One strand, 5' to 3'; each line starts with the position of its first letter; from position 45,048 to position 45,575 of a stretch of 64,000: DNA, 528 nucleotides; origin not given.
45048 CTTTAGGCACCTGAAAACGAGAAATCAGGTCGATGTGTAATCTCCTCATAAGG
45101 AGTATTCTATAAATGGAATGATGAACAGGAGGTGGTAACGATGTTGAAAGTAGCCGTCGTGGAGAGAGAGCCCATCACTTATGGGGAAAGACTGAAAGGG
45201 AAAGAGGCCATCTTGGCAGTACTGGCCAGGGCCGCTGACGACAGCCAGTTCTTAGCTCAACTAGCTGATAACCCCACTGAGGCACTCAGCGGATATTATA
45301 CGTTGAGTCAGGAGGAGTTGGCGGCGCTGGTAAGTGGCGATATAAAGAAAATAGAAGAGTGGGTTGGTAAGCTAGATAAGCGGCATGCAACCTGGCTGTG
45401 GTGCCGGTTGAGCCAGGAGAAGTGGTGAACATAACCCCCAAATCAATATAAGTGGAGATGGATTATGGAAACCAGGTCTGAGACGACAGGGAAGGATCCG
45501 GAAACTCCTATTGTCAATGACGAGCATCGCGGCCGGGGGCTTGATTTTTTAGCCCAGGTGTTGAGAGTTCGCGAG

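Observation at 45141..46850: Formate/nitrite-family channel carrying a C-terminal helical module that is also encoded as a free-standing gene just upstream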

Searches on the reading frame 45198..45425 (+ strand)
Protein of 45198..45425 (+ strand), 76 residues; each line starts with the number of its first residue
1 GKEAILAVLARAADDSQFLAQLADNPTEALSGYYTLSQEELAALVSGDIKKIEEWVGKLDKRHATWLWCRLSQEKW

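Call 27: search_solved_structures(query=A2, max_evalue=10, show_alignments=3)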
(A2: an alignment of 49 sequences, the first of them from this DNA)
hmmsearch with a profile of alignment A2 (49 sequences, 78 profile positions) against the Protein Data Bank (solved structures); distinct sequences matched with E-value up to 10: 31.
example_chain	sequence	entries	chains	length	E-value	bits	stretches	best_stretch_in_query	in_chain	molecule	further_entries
6lk7_A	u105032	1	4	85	0.00037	23.7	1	3-64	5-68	Nitrile hydratase, alpha chain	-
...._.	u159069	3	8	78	0.0047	20.2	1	16-59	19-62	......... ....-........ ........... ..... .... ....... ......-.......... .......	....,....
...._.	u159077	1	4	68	0.0052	20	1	17-59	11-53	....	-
9ch7_B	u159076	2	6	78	0.0052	20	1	16-59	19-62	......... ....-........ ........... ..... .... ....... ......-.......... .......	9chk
7lts_B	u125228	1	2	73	0.0053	20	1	16-59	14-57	LigA domain-containing protein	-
8t1s_B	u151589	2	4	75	0.0055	20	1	15-58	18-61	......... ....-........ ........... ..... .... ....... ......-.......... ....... | RiPP precursor (SonA)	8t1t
9ch2_B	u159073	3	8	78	0.0055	20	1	16-59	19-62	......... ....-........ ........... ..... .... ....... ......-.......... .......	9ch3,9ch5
7ltc_B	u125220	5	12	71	0.0056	19.9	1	16-59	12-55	LigA domain-containing protein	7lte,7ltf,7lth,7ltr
7qop_A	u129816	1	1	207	0.085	16.2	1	10-42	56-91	Nitrile hydratase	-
7qom_A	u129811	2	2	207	0.089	16.1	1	10-42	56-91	Nitrile hydratase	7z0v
2dpp_A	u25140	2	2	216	0.099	16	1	10-42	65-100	Nitrile hydratase alpha subunit | Nitrile hydratase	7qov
3hht_A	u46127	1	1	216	0.099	15.9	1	10-42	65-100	Nitrile hydratase alpha subunit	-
7qoy_A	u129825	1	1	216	0.1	15.9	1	10-42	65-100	Nitrile hydratase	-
7qou_A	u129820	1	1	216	0.1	15.9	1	10-42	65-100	Nitrile hydratase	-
1v29_A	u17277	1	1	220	0.19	15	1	10-36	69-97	nitrile hydratase a chain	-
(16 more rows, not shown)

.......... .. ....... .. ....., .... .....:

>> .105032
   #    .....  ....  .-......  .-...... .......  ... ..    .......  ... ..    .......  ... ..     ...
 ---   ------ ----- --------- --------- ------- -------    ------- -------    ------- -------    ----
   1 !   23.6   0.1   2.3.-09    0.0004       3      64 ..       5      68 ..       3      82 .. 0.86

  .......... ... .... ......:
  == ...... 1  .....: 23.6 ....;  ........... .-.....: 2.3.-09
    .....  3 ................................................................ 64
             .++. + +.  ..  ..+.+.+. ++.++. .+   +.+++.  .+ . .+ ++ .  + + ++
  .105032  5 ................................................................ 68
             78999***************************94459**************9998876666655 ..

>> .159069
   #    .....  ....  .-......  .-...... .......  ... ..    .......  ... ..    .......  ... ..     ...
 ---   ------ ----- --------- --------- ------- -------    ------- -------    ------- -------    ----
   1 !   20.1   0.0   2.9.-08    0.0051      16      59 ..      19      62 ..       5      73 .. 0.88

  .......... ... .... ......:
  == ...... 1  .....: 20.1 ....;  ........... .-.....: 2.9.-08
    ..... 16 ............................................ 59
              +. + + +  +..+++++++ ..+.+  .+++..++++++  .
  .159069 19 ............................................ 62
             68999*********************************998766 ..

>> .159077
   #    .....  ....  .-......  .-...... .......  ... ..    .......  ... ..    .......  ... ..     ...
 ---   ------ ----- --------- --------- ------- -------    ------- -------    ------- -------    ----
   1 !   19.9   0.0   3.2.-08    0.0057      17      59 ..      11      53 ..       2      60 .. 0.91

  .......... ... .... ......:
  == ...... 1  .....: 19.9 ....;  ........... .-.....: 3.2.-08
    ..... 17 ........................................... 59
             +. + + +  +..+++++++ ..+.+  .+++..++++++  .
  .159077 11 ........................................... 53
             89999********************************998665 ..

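Call 31: find_homologous_proteins(query=A2, max_evalue=0.001)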
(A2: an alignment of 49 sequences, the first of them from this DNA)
Query A2 (49 sequences) (76 aa, profile of the alignment): 2186 proteins with E <= 0.001 among 3553 candidates; the best 120 are listed.
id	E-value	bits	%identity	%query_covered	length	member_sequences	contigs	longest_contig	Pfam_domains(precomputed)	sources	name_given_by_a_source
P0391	2.3e-33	132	70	100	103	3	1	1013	PF14407.12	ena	-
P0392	3.2e-33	131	68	100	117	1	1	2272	-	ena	-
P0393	3.3e-33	131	72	100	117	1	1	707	-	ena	-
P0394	4.8e-33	131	68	100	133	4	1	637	-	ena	-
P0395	4.8e-33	131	64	100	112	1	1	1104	-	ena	-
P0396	5.1e-33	131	68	100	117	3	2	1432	-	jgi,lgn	-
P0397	6.3e-33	130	68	100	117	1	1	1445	-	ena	-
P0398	6.3e-33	130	68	100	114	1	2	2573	-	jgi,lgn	jgi:hypothetical protein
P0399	6.3e-33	130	68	100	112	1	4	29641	PF14407.12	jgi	jgi:hypothetical protein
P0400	6.5e-33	130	68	100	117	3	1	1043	-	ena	-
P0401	6.9e-33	130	67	100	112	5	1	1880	-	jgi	-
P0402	7.0e-33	130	74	100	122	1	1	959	PF14407.12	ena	-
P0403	7.3e-33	130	67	100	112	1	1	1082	-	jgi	jgi:hypothetical protein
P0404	9.2e-33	130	67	100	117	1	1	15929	-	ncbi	ncbi:Os1348 family NHLP clan protein [Chloroflexota bacterium]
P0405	9.6e-33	130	67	100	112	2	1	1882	-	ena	-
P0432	2.6e-32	128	63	95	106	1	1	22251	-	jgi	-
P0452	4.7e-32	128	63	100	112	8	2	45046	PF14407.12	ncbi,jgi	jgi:hypothetical protein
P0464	6.2e-32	127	66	100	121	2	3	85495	-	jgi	jgi:hypothetical protein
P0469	7.0e-32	127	67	100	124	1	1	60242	-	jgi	jgi:hypothetical protein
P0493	1.1e-31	126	66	100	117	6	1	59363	-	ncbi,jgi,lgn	-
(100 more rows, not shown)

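Call 32: find_encoding_contigs(protein=P0464, flank=7000, max_places=2)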
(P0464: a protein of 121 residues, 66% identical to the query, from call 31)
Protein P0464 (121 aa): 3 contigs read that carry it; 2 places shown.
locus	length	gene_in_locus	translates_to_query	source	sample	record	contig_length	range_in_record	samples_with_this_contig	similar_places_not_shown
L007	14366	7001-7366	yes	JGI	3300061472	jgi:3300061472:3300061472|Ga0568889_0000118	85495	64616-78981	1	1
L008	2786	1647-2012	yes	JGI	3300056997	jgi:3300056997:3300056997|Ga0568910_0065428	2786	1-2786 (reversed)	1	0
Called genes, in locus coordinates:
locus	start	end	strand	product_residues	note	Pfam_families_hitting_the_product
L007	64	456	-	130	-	-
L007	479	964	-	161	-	PF13237:Fer4_10 (faint), PF13247:Fer4_11, PF12838:Fer4_7, PF13187:Fer4_9 (weak), PF25160:LdpA_Fe-S-bd (weak), PF00037:Fer4, PF12797:Fer4_2 (weak), PF12837:Fer4_6 (weak), +1 more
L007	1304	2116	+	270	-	-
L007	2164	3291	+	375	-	PF01590:GAF, PF13185:GAF_2, PF13492:GAF_3, PF13487:HD_5, PF01966:HD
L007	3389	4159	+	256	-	PF23023:Anti-Pycsar_Apyc1, PF12706:Lactamase_B_2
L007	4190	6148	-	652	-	PF01590:GAF, PF13185:GAF_2, PF00989:PAS, PF08448:PAS_4, PF13188:PAS_8, PF13426:PAS_9, PF07730:HisKA_3, PF02518:HATPase_c, +1 more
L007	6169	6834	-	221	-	PF00072:Response_reg, PF08281:Sigma70_r4_2 (weak), PF00196:GerE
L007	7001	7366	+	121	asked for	-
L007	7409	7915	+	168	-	PF01257:2Fe-2S_thioredx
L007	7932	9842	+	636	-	PF01512:Complex1_51K, PF10531:SLBB (weak), PF10589:NADH_4Fe-4S, PF00037:Fer4, PF12838:Fer4_7, PF13187:Fer4_9, PF13237:Fer4_10, PF14697:Fer4_21, +5 more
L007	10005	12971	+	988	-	PF13510:Fer2_4, PF10588:NADH-G_4Fe-4S_3, PF22117:Fer4_Nqo3, PF12838:Fer4_7, PF14697:Fer4_21 (weak), PF04879:Molybdop_Fe4S4, PF00384:Molybdopterin, PF01568:Molydop_binding, +1 more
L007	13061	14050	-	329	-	PF00005:ABC_tran, PF08352:oligo_HPY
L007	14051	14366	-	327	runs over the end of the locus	PF00005:ABC_tran, PF08352:oligo_HPY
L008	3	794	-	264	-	?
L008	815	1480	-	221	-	PF00072:Response_reg, PF08281:Sigma70_r4_2 (weak), PF00196:GerE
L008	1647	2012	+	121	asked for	-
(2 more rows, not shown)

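Call 33: find_encoding_contigs(protein=P0493, flank=7000, max_places=2)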
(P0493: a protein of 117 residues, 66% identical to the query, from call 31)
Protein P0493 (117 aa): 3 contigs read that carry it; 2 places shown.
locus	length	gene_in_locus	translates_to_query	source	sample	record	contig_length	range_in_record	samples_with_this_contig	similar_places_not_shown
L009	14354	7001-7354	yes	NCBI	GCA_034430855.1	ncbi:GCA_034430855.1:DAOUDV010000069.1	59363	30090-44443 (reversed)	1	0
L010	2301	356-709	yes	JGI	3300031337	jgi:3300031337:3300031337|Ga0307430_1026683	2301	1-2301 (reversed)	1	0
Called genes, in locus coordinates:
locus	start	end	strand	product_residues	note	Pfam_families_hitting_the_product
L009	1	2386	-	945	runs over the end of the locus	PF00005:ABC_tran (faint), PF02463:SMC_N (faint), PF13191:AAA_16 (faint), PF13304:AAA_21 (faint), PF13555:AAA_29 (faint), PF20703:nSTAND1 (faint), PF17760:UvrA_inter, PF17755:UvrA_DNA-bind, +1 more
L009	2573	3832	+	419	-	PF00109:ketoacyl-synt, PF02801:Ketoacyl-synt_C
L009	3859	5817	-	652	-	PF01590:GAF, PF13185:GAF_2, PF13492:GAF_3, PF00989:PAS, PF08448:PAS_4, PF13188:PAS_8, PF13426:PAS_9, PF07730:HisKA_3, +2 more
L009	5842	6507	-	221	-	PF00072:Response_reg, PF08281:Sigma70_r4_2 (weak), PF00196:GerE, PF13384:HTH_23 (weak)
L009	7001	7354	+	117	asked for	-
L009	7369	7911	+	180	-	PF01257:2Fe-2S_thioredx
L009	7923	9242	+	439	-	PF01512:Complex1_51K, PF10531:SLBB (weak), PF22461:SLBB_2 (weak), PF10589:NADH_4Fe-4S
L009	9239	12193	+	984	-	PF13510:Fer2_4, PF10588:NADH-G_4Fe-4S_3, PF12837:Fer4_6 (weak), PF22117:Fer4_Nqo3, PF12838:Fer4_7 (weak), PF04879:Molybdop_Fe4S4, PF00384:Molybdopterin, PF01568:Molydop_binding, +1 more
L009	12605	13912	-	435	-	PF06808:DctM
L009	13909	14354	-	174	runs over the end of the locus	PF04290:DctQ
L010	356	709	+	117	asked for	-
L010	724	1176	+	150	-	PF01257:2Fe-2S_thioredx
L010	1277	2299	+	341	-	?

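Call 34: find_encoding_contigs(protein=P0432, flank=7000, max_places=2)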
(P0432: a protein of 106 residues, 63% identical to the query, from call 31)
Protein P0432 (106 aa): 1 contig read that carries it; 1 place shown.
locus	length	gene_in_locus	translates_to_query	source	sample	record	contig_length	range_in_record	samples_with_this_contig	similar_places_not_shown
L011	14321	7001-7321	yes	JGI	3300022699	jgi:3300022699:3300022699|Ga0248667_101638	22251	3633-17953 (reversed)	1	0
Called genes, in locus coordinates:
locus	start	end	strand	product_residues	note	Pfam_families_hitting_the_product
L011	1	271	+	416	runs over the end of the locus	PF02812:ELFV_dehydrog_N, PF00208:ELFV_dehydrog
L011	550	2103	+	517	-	-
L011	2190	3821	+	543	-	PF07905:PucR, PF17853:GGDEF_2, PF13556:HTH_30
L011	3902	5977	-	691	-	PF13185:GAF_2, PF01590:GAF, PF13492:GAF_3, PF01590:GAF, PF13185:GAF_2, PF13492:GAF_3, PF07730:HisKA_3, PF02518:HATPase_c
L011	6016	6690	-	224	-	PF00072:Response_reg, PF13518:HTH_28 (faint), PF00196:GerE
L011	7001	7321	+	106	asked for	-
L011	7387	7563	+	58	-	-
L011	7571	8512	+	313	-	PF01226:Form_Nir_trans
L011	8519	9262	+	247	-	PF01925:TauE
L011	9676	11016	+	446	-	PF03951:Gln-synt_N, PF00120:Gln-synt_C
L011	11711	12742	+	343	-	PF01726:LexA_DNA_bind (weak), PF01628:HrcA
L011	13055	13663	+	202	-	PF01025:GrpE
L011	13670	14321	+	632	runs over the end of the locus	PF00012:HSP70, PF06723:MreB_Mbl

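Call 37: predict_structure(alignment_id=A2)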
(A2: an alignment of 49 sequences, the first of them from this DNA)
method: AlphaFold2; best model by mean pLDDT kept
length: 76 residues; sequences in the alignment: 49
mean_pLDDT: 83.9   pTM: 0.66
mean pLDDT of the five models: 83.9, 83.9, 82.2, 82.1, 80.0
residues with pLDDT >= 90: 1; 70-90: 71; 50-70: 3; < 50: 1
segments of 3 or more residues with pLDDT < 50: none
pLDDT, mean of each block of 10 residues (from residue 1): 85 88 85 81 87 87 84 68
secondary structure, 60 per line:
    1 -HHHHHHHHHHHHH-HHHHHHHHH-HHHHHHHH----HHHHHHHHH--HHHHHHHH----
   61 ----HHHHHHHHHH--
elements in order: H2-14 H16-24 H26-33 H38-46 H49-56 H65-74

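Call 42: fold_search(model_id=the predicted structure, library=pdb)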
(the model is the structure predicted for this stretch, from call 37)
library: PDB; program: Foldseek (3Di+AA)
matches with E <= 10: 16; with E <= 0.001: 0
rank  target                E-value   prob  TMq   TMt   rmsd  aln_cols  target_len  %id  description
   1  6lk7_A                1.3e+00  0.75  0.50  0.49   5.6        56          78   36  crystal structure of Os1348 from Pseudomonas sp. Os17 (released 2020-11-11)
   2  6lk7_B                2.0e+00  0.63  0.50  0.50   5.2        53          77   36  crystal structure of Os1348 from Pseudomonas sp. Os17 (released 2020-11-11)
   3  9ch7_D                3.2e+00  0.69  0.64  0.73   2.8        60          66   18  Structure of the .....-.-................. (SonM) and RiPP precursor (SonA-Y62A) heteromeric complex (bound to SAH - s (released 2025-01-29)
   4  3wr8_A                3.8e+00  0.57  0.67  0.15   2.3        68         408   16  Crystal structure of DesB from Sphingobium sp. strain SYK-6 (released 2014-04-30)
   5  2uv1_B                5.6e+00  0.03  0.23  0.22  13.6        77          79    9  Hexagonal crystal form of GamS from bacteriophage lambda. (released 2007-06-12)
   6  4esv_J                5.9e+00  0.08  0.28  0.07   5.8        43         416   19  A New Twist on the Translocation Mechanism of Helicases from the Structure of DnaB with its Substrates (released 2012-10-24)
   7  8pia_A                5.9e+00  0.04  0.26  0.16  10.7        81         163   17  DNA binding domain of HNF-1A bound to P2-HNF4A promoter DNA variant (P2 -181G>T) (released 2024-06-19)
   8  4esv_K                6.3e+00  0.08  0.28  0.07   5.8        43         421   19  A New Twist on the Translocation Mechanism of Helicases from the Structure of DnaB with its Substrates (released 2012-10-24)
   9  4esv_G                6.3e+00  0.08  0.28  0.07   5.8        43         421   19  A New Twist on the Translocation Mechanism of Helicases from the Structure of DnaB with its Substrates (released 2012-10-24)
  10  6r0n_A                6.6e+00  0.03  0.25  0.21  13.5        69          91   13  Histone fold domain of AtNF-YB2/NF-YC3 in I2 (released 2020-09-30)
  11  6tav_A                7.0e+00  0.02  0.24  0.03  14.1        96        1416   14  Crystal structure of endopeptidase-induced alpha2-macroglobulin (released 2021-05-12)
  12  8umv_D                7.9e+00  0.03  0.27  0.10  11.8        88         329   12  Atomic model of the human CTF18-RFC-PCNA-DNA ternary complex with narrow PCNA opening state I (state 5) (released 2024-05-08)
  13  7wyg_A                8.3e+00  0.02  0.21  0.07  11.8        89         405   13  Crystal structure of P450BSbeta-L78I/Q85H/G290I variant in complex with palmitic acid. (released 2022-12-21)
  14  4esv_L                8.8e+00  0.06  0.28  0.07   5.8        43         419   19  A New Twist on the Translocation Mechanism of Helicases from the Structure of DnaB with its Substrates (released 2012-10-24)
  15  3wku_A                9.9e+00  0.23  0.67  0.15   2.4        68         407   16  Crystal structure of the anaerobic DesB-gallate complex (released 2014-04-30)
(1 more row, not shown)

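Call 87: find_encoding_contigs(protein=P0452, flank=6000, max_places=2)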
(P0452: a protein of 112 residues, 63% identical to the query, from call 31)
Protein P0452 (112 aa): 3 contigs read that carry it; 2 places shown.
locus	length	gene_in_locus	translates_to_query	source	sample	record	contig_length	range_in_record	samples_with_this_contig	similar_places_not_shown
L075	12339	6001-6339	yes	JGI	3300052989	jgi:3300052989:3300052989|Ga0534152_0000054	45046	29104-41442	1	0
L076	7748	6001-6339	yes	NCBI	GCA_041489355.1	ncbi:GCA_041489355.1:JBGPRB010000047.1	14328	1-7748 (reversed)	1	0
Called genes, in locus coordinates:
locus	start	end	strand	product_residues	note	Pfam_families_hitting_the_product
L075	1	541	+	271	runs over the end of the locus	-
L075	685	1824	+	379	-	PF01590:GAF, PF13185:GAF_2, PF13492:GAF_3, PF13487:HD_5, PF01966:HD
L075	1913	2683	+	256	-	PF23023:Anti-Pycsar_Apyc1, PF00753:Lactamase_B (weak), PF12706:Lactamase_B_2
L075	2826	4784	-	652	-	PF01590:GAF, PF13185:GAF_2, PF13492:GAF_3, PF00989:PAS, PF08448:PAS_4, PF13188:PAS_8, PF13426:PAS_9, PF07730:HisKA_3, +1 more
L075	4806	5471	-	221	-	PF00072:Response_reg, PF08281:Sigma70_r4_2 (weak), PF00196:GerE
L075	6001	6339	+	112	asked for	PF14407:Frankia_peptide (weak)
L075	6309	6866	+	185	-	PF01257:2Fe-2S_thioredx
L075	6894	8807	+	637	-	PF01512:Complex1_51K, PF10589:NADH_4Fe-4S, PF00037:Fer4 (weak), PF12838:Fer4_7, PF13187:Fer4_9 (weak), PF13237:Fer4_10, PF14697:Fer4_21, PF00037:Fer4 (weak), +2 more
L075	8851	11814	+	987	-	PF00111:Fer2 (weak), PF13510:Fer2_4, PF10588:NADH-G_4Fe-4S_3, PF22117:Fer4_Nqo3, PF12838:Fer4_7, PF04879:Molybdop_Fe4S4, PF00384:Molybdopterin, PF01568:Molydop_binding, +2 more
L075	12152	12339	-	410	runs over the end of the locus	PF02515:CoA_transf_3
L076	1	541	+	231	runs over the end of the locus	-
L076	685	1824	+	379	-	PF01590:GAF, PF13185:GAF_2, PF13492:GAF_3, PF13487:HD_5, PF01966:HD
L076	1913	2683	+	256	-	PF23023:Anti-Pycsar_Apyc1, PF00753:Lactamase_B (weak), PF12706:Lactamase_B_2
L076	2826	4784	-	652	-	PF01590:GAF, PF13185:GAF_2, PF13492:GAF_3, PF00989:PAS, PF08448:PAS_4, PF13188:PAS_8, PF13426:PAS_9, PF07730:HisKA_3, +1 more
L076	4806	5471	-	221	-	PF00072:Response_reg, PF08281:Sigma70_r4_2 (weak), PF00196:GerE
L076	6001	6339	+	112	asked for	PF14407:Frankia_peptide (weak)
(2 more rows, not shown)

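Call 88: find_encoding_contigs(protein=P0469, flank=6000, max_places=2)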
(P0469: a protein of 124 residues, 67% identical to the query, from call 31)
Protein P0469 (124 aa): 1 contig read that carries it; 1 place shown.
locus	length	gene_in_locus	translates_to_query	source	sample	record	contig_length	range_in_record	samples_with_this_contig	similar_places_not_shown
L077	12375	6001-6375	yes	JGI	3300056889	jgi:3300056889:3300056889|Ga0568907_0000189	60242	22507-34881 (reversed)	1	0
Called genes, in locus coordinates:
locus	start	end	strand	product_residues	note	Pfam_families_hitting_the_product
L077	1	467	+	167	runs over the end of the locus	-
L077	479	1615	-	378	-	PF00512:HisKA, PF02518:HATPase_c, PF13589:HATPase_c_3 (weak)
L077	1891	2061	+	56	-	-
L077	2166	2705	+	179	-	-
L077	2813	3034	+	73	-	-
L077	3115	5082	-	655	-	PF01590:GAF, PF13185:GAF_2, PF13492:GAF_3, PF00989:PAS, PF08448:PAS_4, PF13188:PAS_8, PF13426:PAS_9, PF07730:HisKA_3, +2 more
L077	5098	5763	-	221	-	PF00072:Response_reg, PF08281:Sigma70_r4_2, PF00196:GerE, PF13384:HTH_23 (weak)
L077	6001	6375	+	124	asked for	-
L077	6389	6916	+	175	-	PF01257:2Fe-2S_thioredx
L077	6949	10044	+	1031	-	PF01512:Complex1_51K, PF10531:SLBB (weak), PF10589:NADH_4Fe-4S, PF14691:Fer4_20, PF01266:DAO (weak), PF07992:Pyr_redox_2, PF13450:NAD_binding_8, PF13738:Pyr_redox_3, +1 more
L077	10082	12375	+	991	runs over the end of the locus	PF13510:Fer2_4, PF10588:NADH-G_4Fe-4S_3, PF12838:Fer4_7, PF14697:Fer4_21 (weak), PF22117:Fer4_Nqo3, PF04879:Molybdop_Fe4S4, PF00384:Molybdopterin, PF01568:Molydop_binding, +2 more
